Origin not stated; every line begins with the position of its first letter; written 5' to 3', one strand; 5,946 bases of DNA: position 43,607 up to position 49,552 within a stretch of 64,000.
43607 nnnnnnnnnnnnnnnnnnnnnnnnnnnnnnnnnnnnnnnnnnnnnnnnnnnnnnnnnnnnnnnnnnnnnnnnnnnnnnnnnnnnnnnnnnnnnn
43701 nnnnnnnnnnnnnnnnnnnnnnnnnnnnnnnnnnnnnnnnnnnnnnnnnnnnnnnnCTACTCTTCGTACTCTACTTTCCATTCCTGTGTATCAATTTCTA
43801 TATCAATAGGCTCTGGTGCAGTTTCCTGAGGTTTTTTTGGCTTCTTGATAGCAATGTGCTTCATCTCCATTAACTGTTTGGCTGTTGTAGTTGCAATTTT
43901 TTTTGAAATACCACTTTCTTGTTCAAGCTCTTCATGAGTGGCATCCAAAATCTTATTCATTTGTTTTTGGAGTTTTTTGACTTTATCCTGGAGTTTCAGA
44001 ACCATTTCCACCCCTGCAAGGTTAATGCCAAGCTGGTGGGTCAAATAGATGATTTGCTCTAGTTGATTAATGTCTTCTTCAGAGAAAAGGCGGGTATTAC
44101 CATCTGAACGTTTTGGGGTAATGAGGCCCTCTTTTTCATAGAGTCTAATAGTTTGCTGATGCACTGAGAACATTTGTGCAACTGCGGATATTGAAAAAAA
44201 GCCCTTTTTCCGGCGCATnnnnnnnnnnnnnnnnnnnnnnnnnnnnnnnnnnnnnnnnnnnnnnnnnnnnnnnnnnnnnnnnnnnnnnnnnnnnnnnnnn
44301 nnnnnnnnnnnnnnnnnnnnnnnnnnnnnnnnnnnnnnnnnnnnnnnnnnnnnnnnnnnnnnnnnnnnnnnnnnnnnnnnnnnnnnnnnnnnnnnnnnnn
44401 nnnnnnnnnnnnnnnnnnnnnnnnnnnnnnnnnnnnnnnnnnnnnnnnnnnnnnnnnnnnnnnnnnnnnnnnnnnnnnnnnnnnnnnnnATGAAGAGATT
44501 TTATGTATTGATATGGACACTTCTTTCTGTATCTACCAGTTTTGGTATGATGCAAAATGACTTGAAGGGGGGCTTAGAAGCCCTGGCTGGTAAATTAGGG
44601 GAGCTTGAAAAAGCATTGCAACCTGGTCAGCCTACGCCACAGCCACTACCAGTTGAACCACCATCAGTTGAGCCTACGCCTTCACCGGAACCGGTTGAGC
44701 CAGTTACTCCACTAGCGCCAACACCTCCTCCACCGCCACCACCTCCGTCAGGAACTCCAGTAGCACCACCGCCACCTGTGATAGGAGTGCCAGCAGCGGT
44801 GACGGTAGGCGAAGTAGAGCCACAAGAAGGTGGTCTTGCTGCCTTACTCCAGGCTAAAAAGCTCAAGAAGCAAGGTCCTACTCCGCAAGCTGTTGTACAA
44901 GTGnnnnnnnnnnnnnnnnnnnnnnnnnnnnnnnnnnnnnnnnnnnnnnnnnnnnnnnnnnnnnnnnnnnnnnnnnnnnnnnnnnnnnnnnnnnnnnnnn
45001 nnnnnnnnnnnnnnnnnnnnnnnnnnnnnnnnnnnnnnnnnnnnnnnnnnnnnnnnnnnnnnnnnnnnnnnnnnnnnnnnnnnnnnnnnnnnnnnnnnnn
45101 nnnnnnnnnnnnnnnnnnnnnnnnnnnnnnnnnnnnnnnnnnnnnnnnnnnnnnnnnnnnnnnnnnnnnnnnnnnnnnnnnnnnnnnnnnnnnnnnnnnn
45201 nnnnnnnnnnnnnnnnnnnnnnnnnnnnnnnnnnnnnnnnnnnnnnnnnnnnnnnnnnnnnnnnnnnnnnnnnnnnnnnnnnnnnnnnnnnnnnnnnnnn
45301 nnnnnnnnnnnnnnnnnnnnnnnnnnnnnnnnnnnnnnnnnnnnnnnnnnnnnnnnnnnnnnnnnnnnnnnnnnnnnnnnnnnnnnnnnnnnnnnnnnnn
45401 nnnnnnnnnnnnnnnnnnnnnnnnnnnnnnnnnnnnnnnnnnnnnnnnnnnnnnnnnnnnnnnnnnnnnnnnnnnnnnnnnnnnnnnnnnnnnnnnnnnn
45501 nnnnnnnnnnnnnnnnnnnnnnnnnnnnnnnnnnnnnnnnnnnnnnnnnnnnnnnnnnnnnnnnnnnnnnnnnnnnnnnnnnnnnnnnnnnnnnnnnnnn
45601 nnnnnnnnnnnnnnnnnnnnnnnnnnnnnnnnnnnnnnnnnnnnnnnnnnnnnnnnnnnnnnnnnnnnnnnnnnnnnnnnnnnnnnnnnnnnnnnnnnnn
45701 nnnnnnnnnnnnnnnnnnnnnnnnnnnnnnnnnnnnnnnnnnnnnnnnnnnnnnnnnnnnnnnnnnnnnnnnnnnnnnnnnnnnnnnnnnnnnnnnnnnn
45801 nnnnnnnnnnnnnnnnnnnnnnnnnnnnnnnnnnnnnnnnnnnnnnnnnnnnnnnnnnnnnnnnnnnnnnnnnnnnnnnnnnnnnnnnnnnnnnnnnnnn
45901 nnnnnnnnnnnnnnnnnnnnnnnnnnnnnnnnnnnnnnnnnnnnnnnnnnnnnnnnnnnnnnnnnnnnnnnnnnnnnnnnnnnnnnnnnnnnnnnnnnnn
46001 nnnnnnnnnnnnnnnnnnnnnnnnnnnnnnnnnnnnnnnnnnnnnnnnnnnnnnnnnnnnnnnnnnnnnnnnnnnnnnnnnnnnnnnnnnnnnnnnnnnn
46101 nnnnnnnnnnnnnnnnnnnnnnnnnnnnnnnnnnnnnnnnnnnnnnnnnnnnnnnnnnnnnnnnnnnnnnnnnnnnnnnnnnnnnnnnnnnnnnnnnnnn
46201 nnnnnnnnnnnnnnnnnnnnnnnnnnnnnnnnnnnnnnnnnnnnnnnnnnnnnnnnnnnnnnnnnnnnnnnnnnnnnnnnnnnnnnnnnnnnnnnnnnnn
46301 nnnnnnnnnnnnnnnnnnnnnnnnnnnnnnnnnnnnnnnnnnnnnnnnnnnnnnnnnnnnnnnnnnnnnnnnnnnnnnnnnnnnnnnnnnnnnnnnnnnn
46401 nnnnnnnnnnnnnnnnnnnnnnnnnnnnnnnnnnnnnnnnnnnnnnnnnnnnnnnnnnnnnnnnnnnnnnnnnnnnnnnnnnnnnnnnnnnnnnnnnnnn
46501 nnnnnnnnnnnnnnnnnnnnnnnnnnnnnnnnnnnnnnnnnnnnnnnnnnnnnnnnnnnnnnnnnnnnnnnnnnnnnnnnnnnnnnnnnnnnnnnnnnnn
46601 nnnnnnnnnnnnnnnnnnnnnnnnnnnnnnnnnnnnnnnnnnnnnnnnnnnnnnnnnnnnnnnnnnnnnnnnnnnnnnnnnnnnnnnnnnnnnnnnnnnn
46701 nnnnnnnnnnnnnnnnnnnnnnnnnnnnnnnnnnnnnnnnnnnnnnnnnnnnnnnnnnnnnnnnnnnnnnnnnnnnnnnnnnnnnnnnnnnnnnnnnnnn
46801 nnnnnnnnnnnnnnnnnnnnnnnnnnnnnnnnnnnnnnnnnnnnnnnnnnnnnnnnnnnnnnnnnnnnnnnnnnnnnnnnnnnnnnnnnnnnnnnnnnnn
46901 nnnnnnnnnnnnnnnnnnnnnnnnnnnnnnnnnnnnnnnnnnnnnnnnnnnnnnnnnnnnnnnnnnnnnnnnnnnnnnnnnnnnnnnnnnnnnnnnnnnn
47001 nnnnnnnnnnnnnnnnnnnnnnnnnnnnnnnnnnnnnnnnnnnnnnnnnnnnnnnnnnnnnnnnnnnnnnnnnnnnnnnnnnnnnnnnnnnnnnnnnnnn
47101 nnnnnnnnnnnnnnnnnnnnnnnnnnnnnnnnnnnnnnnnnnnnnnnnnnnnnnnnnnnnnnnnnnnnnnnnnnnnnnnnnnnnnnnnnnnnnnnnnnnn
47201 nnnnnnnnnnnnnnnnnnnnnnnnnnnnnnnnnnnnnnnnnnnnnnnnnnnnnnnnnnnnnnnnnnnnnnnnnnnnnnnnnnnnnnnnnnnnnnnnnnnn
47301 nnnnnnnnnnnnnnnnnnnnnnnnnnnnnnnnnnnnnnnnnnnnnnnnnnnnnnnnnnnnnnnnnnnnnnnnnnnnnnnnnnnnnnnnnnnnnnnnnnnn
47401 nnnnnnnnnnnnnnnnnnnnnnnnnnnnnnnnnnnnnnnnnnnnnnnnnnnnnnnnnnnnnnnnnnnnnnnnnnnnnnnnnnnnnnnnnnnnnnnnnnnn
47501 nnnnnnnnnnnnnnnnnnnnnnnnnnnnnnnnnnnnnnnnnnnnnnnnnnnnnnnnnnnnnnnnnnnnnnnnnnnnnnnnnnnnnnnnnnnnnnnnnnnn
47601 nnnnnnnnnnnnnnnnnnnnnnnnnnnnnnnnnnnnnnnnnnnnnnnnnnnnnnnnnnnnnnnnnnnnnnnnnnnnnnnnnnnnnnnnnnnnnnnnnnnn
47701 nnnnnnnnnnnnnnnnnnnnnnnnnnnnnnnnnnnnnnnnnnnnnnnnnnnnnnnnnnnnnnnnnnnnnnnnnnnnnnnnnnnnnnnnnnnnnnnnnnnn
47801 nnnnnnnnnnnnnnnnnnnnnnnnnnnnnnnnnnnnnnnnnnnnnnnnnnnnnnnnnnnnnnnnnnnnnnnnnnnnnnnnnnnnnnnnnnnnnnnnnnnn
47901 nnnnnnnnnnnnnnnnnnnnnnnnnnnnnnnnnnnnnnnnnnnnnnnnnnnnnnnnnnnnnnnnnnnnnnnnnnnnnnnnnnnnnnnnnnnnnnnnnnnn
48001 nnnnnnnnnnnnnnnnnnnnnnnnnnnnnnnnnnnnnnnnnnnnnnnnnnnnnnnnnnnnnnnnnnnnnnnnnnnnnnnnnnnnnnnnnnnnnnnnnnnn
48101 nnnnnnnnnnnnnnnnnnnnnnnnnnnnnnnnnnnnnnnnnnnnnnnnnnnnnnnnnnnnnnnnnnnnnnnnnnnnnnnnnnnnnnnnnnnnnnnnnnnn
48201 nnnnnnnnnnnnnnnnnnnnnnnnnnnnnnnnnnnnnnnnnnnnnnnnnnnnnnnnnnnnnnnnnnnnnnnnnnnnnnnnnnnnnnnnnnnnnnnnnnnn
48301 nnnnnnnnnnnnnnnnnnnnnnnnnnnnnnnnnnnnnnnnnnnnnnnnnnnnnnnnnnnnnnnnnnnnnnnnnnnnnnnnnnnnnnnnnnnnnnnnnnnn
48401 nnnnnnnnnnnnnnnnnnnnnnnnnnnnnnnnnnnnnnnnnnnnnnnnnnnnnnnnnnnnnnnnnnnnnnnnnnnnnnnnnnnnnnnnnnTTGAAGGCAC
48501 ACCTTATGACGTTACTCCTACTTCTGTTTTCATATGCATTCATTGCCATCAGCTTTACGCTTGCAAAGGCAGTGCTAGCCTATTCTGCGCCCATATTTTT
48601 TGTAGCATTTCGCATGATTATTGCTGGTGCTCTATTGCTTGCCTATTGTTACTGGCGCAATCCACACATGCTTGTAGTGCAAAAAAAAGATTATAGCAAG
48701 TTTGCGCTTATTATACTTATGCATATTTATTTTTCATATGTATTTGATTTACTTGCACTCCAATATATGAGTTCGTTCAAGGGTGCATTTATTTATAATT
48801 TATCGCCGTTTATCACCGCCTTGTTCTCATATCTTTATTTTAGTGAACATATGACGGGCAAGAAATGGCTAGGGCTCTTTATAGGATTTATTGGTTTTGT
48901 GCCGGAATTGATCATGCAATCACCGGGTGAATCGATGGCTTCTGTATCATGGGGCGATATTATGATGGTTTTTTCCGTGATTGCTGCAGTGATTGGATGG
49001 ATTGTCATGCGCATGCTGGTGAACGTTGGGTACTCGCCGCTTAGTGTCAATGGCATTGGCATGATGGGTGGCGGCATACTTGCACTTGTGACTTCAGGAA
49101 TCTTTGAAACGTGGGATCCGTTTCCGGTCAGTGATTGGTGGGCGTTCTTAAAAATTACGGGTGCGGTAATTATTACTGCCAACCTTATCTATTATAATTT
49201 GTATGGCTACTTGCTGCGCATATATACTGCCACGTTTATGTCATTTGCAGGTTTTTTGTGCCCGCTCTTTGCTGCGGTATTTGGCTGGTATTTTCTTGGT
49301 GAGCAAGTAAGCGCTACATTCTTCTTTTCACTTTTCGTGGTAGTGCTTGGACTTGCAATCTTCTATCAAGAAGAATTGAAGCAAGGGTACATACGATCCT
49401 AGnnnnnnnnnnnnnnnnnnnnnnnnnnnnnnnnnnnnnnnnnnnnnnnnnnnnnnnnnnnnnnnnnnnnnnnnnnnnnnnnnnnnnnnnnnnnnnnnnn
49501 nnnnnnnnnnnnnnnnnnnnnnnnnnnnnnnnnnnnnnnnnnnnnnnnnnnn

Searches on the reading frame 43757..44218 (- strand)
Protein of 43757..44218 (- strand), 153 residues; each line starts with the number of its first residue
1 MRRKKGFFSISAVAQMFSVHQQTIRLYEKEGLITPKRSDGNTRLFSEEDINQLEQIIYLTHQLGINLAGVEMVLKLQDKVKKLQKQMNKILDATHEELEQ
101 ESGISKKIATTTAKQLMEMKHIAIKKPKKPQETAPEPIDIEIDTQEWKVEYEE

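Call 16: search_protein_families(library=pfam, proteins=[window:43757-44218:-])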
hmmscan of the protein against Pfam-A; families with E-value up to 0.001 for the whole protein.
window:43757-44218:- (153 aa): 3 families
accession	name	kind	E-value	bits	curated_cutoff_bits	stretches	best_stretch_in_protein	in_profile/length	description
PF13411.12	MerR_1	-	2.4e-18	66.4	21.6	1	8-75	1-67/69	MerR HTH family regulatory protein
PF13591.12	MerR_2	-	1.7e-13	50.6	29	1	9-89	2-81/84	MerR HTH family regulatory protein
PF00376.29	MerR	-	9.9e-12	44.9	28.2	1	9-45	1-38/38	MerR family regulatory protein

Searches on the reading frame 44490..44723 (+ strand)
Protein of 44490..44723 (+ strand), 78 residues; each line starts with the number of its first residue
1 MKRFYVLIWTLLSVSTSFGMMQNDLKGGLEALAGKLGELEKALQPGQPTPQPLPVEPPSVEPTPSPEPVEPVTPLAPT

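Call 81: find_homologous_proteins(query=window:44490-44723:+, max_evalue=0.01)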
Query window:44490-44723:+: no candidate shares three 5-residue words with the query. No homologue found.

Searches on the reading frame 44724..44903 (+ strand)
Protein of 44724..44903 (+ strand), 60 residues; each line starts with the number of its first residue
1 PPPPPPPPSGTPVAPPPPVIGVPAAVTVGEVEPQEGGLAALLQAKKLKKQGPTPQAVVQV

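Call 28: search_protein_families(library=pfam, proteins=[window:44724-44903:+], max_evalue=10)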
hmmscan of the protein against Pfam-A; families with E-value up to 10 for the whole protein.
seq(60 aa): 0 families

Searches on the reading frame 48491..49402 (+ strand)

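Call 16: search_protein_families(library=pfam, proteins=[window:48491-49402:+])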
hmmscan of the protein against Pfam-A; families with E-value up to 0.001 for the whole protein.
window:48491-49402:+ (303 aa): 1 family
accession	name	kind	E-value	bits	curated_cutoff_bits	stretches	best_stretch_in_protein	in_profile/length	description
PF00892.27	EamA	-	1.4e-33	116.5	28.2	2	7-136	3-130/135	EamA-like transporter family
